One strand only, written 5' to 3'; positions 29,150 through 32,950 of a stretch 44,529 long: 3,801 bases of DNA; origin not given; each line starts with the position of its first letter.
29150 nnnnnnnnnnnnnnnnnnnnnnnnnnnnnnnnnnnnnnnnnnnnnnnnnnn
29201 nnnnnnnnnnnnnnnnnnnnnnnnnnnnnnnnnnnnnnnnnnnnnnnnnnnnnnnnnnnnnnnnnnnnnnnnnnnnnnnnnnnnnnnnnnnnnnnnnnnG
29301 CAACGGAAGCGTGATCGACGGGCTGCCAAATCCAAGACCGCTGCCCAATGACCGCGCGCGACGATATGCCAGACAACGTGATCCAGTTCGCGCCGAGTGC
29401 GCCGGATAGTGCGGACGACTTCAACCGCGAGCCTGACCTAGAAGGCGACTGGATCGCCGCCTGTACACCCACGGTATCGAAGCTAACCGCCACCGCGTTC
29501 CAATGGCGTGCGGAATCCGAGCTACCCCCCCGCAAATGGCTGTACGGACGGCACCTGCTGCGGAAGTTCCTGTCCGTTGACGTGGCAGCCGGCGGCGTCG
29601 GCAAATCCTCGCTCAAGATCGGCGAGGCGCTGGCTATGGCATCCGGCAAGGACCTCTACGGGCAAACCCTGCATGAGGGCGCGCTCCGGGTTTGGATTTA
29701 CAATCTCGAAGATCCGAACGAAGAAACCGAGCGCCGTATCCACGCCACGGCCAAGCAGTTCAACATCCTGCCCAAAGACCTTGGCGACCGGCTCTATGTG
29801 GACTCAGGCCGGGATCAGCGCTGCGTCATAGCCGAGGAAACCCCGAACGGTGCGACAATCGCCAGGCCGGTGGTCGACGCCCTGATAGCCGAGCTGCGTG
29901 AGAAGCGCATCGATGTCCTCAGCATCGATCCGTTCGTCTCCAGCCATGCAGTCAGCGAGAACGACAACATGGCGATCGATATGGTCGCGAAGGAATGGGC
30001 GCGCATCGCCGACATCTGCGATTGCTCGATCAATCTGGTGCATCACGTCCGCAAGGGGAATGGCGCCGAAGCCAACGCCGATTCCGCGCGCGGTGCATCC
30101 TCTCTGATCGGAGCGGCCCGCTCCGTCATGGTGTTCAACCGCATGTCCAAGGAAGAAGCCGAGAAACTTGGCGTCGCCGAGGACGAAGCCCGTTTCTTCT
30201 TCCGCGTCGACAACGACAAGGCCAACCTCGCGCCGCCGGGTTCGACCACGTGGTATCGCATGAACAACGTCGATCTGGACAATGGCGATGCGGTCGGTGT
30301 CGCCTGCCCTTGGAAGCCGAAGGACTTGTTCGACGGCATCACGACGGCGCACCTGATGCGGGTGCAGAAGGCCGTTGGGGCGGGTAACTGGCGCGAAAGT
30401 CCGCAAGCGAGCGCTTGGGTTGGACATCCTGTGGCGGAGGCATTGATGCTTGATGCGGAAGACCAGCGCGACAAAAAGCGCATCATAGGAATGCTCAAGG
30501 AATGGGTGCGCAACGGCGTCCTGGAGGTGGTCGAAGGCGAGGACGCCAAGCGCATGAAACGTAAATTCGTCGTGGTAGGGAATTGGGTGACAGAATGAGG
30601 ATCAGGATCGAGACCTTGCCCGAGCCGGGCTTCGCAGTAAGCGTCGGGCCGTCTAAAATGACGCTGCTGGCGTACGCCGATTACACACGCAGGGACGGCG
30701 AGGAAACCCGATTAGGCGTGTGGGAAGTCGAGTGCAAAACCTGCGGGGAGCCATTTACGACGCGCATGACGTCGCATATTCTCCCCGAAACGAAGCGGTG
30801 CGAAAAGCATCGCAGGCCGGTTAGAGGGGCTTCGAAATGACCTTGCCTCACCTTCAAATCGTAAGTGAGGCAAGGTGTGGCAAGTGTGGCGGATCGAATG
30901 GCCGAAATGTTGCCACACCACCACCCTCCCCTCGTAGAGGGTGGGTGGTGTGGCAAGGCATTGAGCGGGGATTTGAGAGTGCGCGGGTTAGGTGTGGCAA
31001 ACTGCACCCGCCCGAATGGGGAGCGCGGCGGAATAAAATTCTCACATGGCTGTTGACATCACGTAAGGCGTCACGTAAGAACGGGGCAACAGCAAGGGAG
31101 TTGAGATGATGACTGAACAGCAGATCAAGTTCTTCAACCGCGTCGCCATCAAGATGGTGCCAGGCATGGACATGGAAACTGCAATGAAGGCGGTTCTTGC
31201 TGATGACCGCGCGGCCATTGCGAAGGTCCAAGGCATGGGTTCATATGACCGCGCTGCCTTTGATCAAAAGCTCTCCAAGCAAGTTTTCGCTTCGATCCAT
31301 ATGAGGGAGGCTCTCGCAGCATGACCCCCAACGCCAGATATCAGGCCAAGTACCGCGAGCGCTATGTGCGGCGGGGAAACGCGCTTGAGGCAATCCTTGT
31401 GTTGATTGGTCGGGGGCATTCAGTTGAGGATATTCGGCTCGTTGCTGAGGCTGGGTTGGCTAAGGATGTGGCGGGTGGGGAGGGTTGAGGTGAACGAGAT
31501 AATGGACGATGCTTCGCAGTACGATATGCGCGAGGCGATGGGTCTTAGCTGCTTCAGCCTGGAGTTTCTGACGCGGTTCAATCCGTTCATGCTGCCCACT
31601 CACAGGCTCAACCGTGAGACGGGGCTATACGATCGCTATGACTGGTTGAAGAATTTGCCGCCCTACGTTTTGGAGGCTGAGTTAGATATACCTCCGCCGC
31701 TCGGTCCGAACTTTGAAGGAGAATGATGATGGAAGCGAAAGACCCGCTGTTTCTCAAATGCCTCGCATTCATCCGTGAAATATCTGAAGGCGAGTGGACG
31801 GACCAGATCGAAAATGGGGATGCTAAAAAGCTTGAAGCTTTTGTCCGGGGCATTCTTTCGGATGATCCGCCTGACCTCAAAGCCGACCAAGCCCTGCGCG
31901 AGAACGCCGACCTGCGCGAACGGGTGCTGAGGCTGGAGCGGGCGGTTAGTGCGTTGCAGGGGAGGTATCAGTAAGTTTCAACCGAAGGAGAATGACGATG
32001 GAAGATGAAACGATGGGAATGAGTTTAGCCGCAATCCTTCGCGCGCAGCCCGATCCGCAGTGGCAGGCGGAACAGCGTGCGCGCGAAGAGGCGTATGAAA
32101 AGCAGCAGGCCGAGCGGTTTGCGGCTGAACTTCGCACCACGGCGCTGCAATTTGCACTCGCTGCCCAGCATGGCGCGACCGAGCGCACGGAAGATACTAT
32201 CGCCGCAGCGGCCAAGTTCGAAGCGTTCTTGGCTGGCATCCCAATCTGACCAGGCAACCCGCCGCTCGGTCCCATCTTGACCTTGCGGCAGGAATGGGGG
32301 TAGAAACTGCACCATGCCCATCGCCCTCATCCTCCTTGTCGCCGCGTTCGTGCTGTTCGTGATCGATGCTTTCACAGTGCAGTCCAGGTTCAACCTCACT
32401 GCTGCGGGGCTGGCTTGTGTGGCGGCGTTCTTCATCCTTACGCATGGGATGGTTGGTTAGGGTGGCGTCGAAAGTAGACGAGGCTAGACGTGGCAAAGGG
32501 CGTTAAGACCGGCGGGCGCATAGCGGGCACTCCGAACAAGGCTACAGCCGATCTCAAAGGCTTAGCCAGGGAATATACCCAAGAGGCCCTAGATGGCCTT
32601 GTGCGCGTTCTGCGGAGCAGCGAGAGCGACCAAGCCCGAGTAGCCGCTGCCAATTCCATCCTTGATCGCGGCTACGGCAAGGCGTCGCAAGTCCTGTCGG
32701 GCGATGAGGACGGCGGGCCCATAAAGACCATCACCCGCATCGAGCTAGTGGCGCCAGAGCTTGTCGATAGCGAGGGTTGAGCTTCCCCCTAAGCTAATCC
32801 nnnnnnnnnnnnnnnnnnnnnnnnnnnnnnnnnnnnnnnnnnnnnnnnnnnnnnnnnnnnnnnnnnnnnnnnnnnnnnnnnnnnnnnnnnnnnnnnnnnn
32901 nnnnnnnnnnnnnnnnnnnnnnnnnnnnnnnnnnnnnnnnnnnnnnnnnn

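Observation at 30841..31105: Early/late boundary element with a hairpin, four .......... iterons and a tandem repeat inside a TTGACA promoter: candidate origin or late-switch control region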

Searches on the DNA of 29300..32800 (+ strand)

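Call 7: search_dna_similar(query=window:29300-32800:+, collection=phages, mode=distant, max_rows=30)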
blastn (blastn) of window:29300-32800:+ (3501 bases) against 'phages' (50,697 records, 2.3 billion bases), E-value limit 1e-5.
Records with a match: 1; places in all: 1; records where one place covers at least 80% of the query: 0.
Best place of each record, by identity: 60-80% 1.
By first word of the organism name: Rhizobium 1.
By host as written in the record: Sinorhizobium americanum X2_26 1.
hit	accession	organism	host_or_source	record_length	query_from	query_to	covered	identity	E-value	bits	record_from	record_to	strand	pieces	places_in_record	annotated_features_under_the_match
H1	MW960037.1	Rhizobium phage RHph_X2_26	Sinorhizobium americanum X2_26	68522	628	860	7%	66.1%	3e-7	65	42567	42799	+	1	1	putative DNA primase protein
